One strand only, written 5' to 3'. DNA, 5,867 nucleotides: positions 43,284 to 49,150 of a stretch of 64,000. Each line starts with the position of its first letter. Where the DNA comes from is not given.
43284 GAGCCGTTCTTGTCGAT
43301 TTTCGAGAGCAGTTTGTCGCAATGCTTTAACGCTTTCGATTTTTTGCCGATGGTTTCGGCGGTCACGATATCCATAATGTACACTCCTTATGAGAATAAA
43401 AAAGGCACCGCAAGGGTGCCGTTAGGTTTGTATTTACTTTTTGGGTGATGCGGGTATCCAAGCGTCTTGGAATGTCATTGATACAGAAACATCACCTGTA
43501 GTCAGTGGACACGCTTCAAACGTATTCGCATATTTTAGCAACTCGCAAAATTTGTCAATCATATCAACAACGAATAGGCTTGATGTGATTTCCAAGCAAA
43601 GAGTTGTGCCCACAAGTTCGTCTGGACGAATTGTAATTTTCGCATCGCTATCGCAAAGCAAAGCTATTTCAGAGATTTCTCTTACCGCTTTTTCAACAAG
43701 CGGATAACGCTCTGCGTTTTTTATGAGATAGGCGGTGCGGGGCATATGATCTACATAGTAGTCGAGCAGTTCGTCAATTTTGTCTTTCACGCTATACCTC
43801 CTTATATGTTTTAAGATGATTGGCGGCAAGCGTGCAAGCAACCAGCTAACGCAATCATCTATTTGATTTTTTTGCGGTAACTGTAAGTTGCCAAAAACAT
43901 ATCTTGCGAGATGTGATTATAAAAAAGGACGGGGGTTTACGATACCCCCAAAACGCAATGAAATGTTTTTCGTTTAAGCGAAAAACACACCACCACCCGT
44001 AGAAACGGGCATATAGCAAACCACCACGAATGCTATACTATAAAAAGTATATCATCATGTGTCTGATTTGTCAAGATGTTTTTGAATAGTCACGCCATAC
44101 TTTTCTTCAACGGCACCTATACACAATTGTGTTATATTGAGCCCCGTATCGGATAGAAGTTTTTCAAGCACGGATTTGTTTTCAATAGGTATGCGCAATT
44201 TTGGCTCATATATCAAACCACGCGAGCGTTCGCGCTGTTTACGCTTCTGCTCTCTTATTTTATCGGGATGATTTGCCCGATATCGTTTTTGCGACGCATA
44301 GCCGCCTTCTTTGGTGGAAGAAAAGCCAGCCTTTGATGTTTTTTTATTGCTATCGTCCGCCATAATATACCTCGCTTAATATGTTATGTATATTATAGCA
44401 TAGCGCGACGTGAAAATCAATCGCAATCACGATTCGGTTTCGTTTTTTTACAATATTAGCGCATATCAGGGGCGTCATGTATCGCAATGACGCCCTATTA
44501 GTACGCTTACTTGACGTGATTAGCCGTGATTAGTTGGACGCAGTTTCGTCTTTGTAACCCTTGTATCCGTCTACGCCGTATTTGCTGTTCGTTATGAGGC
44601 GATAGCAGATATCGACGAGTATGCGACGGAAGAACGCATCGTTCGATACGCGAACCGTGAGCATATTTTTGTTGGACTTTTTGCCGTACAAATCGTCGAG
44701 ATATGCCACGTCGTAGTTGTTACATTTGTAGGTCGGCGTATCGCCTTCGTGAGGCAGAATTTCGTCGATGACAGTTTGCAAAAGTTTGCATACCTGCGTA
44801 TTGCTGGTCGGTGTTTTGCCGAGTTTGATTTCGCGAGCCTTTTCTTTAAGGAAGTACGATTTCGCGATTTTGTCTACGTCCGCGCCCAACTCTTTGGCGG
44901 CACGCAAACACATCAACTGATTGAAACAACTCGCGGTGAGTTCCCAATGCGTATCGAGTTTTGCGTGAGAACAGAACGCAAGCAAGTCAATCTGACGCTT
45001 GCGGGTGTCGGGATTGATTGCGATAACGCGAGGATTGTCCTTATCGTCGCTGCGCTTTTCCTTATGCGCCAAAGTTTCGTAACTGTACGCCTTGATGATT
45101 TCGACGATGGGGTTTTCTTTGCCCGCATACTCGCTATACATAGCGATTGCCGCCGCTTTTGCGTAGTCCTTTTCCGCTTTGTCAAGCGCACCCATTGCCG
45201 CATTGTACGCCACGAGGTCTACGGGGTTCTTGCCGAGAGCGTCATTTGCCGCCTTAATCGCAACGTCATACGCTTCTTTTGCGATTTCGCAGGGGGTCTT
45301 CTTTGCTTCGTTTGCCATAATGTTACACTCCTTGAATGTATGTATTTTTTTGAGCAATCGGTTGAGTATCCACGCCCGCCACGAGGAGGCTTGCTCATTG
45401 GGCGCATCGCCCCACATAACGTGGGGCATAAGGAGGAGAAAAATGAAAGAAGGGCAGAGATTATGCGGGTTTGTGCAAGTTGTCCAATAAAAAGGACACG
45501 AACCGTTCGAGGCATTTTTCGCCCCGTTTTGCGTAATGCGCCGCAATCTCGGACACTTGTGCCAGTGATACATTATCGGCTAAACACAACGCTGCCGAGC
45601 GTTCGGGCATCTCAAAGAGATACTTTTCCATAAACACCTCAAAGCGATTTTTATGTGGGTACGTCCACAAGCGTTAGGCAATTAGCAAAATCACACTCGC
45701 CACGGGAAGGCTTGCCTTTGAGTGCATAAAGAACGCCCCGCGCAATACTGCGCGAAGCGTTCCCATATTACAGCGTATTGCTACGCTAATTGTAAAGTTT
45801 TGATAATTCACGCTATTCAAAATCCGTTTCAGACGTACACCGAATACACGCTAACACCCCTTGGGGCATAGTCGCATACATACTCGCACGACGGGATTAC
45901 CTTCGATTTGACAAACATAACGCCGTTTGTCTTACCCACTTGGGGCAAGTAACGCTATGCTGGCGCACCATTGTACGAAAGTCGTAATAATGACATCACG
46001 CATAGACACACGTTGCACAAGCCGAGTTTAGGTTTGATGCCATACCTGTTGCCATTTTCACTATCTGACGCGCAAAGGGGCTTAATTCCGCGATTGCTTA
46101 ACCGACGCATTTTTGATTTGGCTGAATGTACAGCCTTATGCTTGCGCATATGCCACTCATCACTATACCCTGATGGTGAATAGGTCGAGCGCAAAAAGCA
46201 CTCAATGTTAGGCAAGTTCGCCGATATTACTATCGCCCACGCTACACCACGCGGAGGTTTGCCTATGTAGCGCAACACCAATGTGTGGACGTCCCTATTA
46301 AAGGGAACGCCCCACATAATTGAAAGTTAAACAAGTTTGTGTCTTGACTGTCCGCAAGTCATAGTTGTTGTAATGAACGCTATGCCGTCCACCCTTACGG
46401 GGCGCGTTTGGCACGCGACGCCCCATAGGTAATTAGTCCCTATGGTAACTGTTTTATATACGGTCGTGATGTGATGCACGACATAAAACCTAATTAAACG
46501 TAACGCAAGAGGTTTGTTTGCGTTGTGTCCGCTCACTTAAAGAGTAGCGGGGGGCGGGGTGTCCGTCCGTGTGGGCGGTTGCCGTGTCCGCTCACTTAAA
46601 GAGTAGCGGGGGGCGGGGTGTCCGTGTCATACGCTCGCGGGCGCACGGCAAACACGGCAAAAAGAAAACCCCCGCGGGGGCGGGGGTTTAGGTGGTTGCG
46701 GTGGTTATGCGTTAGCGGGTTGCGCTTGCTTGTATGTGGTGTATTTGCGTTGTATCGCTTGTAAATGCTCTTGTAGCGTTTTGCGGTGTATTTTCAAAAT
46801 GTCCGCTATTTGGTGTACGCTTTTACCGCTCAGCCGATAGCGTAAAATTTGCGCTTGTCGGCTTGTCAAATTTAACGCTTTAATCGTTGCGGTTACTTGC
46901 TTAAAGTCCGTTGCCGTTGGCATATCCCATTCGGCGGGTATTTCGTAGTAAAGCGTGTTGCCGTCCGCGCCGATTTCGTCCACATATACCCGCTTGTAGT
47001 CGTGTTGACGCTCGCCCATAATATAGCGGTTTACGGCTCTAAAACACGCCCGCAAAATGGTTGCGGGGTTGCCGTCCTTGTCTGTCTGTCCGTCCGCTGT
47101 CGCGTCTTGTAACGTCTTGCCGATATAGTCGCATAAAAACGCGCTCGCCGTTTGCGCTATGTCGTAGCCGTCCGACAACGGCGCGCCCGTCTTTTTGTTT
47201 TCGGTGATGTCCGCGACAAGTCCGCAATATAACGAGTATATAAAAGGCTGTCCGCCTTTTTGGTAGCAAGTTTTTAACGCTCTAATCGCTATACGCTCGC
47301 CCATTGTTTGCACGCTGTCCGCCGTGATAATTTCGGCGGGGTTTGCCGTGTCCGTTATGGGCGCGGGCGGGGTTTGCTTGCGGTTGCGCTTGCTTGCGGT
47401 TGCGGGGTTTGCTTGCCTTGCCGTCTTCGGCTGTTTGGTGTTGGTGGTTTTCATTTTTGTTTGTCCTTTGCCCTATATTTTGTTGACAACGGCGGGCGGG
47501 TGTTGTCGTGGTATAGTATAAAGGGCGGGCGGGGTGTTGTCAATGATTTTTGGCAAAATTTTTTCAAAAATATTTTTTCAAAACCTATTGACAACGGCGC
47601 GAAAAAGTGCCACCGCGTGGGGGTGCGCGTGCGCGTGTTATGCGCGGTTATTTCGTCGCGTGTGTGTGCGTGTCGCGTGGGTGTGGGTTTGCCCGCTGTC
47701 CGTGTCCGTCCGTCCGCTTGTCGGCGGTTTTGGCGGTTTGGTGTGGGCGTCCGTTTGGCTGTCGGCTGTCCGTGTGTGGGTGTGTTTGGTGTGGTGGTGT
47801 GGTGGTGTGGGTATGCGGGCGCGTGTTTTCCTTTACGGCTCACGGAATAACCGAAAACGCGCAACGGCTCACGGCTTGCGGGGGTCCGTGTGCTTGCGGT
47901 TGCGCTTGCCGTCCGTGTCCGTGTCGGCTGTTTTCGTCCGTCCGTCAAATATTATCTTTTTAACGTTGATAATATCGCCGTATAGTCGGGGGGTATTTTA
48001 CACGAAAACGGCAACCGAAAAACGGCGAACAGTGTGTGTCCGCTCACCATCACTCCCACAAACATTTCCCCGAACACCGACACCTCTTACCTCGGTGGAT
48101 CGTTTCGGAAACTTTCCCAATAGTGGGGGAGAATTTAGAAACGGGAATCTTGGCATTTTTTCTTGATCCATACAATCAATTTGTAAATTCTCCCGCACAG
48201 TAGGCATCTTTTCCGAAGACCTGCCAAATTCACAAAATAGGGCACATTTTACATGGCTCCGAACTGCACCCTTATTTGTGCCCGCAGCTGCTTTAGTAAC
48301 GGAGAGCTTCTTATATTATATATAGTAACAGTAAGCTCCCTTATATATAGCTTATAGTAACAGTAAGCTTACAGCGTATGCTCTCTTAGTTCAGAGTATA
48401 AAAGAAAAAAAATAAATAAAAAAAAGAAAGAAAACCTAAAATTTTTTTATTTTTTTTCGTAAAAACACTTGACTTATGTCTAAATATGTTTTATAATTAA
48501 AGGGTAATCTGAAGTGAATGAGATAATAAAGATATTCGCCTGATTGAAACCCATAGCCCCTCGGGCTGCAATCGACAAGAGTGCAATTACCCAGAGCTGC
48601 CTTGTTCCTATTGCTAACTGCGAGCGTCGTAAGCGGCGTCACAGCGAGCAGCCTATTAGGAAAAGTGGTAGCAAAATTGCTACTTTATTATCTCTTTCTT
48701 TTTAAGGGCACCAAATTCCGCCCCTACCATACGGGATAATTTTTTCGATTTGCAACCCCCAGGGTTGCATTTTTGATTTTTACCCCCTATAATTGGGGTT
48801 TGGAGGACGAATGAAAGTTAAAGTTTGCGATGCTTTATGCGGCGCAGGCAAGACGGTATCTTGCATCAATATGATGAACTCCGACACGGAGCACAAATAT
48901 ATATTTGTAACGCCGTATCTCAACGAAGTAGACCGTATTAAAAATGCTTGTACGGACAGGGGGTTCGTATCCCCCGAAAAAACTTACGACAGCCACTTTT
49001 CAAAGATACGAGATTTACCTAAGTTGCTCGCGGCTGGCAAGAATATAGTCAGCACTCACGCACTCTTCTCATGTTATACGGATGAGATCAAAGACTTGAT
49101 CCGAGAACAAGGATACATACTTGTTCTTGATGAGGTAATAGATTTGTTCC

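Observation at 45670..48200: High-GC island with extreme G/T strand skew, G-run (G-quadruplex-like) tracts, tandem 42-nt repeats and a sigma-factor gene between the two gene arms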

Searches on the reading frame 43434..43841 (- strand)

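Call 10: search_protein_families(library=pfam, proteins=[window:43434-43841:-], max_evalue=0.1)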
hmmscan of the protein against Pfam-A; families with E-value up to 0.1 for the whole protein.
window:43434-43841:- (135 aa): 1 family
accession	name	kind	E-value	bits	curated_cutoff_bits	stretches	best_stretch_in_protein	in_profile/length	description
PF08820.15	DUF1803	-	0.045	14.2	32.2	1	7-61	26-77/91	Domain of unknown function (DUF1803)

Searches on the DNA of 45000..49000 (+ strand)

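Call 9: search_dna_similar(query=window:45000-49000:+, collection=phages, mode=distant, max_rows=25)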
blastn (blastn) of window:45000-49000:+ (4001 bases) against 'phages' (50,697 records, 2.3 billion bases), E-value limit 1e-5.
No match.

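Call 27: search_rna_families(source=window, start=45300, end=48900, threshold=evalue, max_evalue=10)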
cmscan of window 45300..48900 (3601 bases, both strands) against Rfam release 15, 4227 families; matches with E-value up to 10: 13.
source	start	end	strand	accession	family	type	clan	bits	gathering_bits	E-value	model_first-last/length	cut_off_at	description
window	46208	46273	-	RF02682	HDV-F-prausnitzii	Gene; ribozyme;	-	31.3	44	0.0038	1-74/74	no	HDV ribozyme from F. prausnitzii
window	48747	48783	-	RF01376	CRISPR-DR63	Gene; CRISPR;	CL00015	23.1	37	2.3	1-37/37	no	CRISPR RNA direct repeat element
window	47536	47595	+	RF01363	CRISPR-DR50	Gene; CRISPR;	-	21.7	47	6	1-46/46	no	CRISPR RNA direct repeat element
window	47530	47601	-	RF00845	MIR158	Gene; miRNA;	-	20.4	67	1.8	15-85/100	no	MIR158 microRNA precursor family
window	47537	47596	+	RF03697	mir-722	Gene; miRNA;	-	20.4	81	1.9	1-67/67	no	mir-722 microRNA precursor family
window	45724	45805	-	RF01458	rli23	Gene; antisense;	-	19.3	45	7.9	1-98/98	no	Listeria snRNA rli23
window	46046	46120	-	RF03047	RAGATH-16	Gene; sRNA;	-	19.1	65.6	3.6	1-72/72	no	RAGATH-16 RNA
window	47469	47577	+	RF03027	RT-6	Gene; sRNA;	-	18.6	46.7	0.94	1-75/75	no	RT-6 RNA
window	46658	46717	-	RF01772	rnk_pseudo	Cis-reg; leader;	-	18.4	55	9.2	1-108/108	no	Pseudomonas rnk leader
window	46027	46162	+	RF03098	RAGATH-22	Gene; sRNA;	-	18.3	120.3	2.9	1-166/166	no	RAGATH-22 RNA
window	48289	48352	+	RF00932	mir-471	Gene; miRNA;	-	18.3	80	3.9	1-66/66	no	mir-471 microRNA precursor family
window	45674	45726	-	RF02682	HDV-F-prausnitzii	Gene; ribozyme;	-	17.6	44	5.5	1-74/74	no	HDV ribozyme from F. prausnitzii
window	46662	46709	-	RF00512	Leu_leader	Cis-reg; leader;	-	17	50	4.7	1-148/148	no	Leucine operon leader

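Call 28: search_rna_families(source=window, start=45300, end=46560, threshold=evalue, max_evalue=10, show_alignments=4)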
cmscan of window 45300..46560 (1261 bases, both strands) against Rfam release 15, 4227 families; matches with E-value up to 10: 6.
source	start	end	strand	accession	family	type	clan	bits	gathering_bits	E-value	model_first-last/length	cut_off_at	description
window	46208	46273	-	RF02682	HDV-F-prausnitzii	Gene; ribozyme;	-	31.3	44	0.0013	1-74/74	no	HDV ribozyme from F. prausnitzii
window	45724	45805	-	RF01458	rli23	Gene; antisense;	-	19.3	45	2.8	1-98/98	no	Listeria snRNA rli23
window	46046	46120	-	RF03047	RAGATH-16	Gene; sRNA;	-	19.1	65.6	1.2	1-72/72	no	RAGATH-16 RNA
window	46027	46162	+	RF03098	RAGATH-22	Gene; sRNA;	-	18.3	120.3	1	1-166/166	no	RAGATH-22 RNA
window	45674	45726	-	RF02682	HDV-F-prausnitzii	Gene; ribozyme;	-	17.6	44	1.9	1-74/74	no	HDV ribozyme from F. prausnitzii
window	45373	45404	-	RF02682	HDV-F-prausnitzii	Gene; ribozyme;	-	16.3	44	4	3-37/74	no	HDV ribozyme from F. prausnitzii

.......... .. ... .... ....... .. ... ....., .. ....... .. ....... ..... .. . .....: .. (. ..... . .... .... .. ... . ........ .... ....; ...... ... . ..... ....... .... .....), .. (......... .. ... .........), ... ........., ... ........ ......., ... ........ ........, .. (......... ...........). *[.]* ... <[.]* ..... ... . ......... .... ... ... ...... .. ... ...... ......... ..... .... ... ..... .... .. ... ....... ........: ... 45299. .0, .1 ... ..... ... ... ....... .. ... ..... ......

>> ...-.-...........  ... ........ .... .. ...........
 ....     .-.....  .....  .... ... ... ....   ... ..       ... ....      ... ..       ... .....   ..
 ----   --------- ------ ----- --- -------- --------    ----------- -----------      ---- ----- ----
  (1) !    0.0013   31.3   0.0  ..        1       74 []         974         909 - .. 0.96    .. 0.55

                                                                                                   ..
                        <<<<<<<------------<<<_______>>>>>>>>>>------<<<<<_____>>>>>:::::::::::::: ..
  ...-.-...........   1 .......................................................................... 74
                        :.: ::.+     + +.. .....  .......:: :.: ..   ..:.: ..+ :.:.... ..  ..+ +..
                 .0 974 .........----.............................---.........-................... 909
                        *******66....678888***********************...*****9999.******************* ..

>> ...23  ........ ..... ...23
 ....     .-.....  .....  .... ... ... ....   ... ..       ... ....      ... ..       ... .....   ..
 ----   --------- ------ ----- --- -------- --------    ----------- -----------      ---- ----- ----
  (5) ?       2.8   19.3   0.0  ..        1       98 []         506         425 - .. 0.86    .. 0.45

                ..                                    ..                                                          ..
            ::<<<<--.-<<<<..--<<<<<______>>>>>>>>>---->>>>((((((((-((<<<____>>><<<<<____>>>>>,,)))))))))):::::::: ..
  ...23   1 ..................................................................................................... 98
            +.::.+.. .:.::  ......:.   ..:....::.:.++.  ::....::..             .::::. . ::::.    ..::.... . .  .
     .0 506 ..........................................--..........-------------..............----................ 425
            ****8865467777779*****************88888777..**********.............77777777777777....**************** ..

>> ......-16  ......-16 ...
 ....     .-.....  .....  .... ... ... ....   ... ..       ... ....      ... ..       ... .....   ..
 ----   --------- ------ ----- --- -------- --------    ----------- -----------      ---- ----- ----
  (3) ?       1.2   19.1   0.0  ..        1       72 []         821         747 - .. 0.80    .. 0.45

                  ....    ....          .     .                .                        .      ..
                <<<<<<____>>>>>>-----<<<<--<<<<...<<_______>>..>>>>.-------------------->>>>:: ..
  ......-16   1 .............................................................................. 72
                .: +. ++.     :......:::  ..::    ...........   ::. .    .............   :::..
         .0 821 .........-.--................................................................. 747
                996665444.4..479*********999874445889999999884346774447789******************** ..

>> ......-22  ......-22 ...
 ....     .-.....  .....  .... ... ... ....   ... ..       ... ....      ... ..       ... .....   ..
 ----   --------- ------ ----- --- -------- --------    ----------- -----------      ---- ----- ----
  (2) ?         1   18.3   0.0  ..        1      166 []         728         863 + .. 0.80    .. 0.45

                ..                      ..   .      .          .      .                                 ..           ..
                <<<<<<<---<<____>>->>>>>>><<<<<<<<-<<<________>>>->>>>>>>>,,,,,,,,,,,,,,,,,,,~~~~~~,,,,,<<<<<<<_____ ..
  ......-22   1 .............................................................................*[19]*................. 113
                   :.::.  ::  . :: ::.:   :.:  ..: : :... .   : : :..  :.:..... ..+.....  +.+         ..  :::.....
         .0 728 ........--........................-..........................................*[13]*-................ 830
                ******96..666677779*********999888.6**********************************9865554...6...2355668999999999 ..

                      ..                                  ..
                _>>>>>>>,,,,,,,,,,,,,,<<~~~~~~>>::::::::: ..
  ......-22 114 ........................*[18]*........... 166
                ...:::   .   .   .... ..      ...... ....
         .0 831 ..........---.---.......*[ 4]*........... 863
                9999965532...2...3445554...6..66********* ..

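Call 59: build_rna_model(alignment_id=A6, structure=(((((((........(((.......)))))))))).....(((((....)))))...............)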
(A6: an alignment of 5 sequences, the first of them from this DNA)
Model R1 built from alignment A6 (5 sequences, 69 columns); structure: as given.
model positions 68; base pairs 15; branch points 1; effective number of sequences 1.9; information 0.826 bits per position. Calibrated on 0.2 Mb of random sequence (short: E-values are rough).
structure used (alignment columns):
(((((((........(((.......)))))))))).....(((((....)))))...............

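Call 60: search_with_rna_model(model_id=R1, sources=[window, L001, L002, L012, L014, L016, L009, L008], max_evalue=10, make_alignment=true)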
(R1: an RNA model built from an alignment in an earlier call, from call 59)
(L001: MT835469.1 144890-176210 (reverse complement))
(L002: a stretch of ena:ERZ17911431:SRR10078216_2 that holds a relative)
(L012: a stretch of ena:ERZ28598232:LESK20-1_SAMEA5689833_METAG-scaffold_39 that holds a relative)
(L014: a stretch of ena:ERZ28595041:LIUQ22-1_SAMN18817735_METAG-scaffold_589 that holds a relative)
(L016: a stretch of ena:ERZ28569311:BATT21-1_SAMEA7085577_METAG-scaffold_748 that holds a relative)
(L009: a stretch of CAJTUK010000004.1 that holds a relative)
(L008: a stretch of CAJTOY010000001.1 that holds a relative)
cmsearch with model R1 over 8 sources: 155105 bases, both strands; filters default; matches with E-value up to 10: 15.
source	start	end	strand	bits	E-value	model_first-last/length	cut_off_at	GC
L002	9126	9193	+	97.4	1.3e-21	1-68/68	no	0.51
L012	5669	5736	+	96.3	2.4e-21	1-68/68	no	0.5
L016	5872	5939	+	96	3e-21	1-68/68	no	0.56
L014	5390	5457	+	94.3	7.7e-21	1-68/68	no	0.5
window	46208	46273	-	80.3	2e-17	1-68/68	no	0.55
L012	6535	6590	+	29.5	4.9e-05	1-68/68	no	0.61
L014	6528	6583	+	29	6.4e-05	1-68/68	no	0.57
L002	9676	9727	+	27.7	0.00013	1-68/68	no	0.5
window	45674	45725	-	27.1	0.00018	1-68/68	no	0.5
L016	6572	6627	+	25.7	0.00041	1-68/68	no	0.61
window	45350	45405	-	25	0.00061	1-68/68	no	0.61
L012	6217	6268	+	24.6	0.00075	1-68/68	no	0.52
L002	9991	10046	+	22.5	0.0025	1-68/68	no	0.59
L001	22942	22994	-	19.6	0.012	1-68/68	no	0.47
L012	7038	7095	+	11.4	1.2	1-68/68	no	0.53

Alignment A7: 15 matches aligned to the model, 83 columns, each read 5' to 3' on its own strand. Consensus structure (alignment columns), stored with it:
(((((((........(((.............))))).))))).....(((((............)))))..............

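Call 63: search_with_rna_model(model_id=R1, sources=[window, L002, L012, L014, L016], max_evalue=0.005, make_alignment=true)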
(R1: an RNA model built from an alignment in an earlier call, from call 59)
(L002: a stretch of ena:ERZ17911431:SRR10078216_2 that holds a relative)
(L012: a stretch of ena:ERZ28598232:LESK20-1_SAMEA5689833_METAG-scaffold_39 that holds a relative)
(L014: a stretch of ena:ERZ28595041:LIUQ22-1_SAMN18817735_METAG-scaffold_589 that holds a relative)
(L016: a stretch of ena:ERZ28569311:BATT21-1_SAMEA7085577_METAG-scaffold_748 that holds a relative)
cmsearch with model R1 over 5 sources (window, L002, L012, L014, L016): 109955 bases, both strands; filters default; matches with E-value up to 0.005: 13.
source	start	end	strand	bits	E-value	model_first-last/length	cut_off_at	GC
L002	9126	9193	+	97.4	9.3e-22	1-68/68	no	0.51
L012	5669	5736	+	96.3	1.7e-21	1-68/68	no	0.5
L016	5872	5939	+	96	2.1e-21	1-68/68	no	0.56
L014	5390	5457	+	94.3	5.4e-21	1-68/68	no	0.5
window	46208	46273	-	80.3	1.4e-17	1-68/68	no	0.55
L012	6535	6590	+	29.5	3.4e-05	1-68/68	no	0.61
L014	6528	6583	+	29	4.5e-05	1-68/68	no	0.57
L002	9676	9727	+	27.7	9.5e-05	1-68/68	no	0.5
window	45674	45725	-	27.1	0.00013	1-68/68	no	0.5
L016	6572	6627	+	25.7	0.00029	1-68/68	no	0.61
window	45350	45405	-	25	0.00043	1-68/68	no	0.61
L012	6217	6268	+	24.6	0.00053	1-68/68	no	0.52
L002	9991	10046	+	22.5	0.0018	1-68/68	no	0.59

Alignment A8: 13 matches aligned to the model, 74 columns, each read 5' to 3' on its own strand. Consensus structure (alignment columns), stored with it:
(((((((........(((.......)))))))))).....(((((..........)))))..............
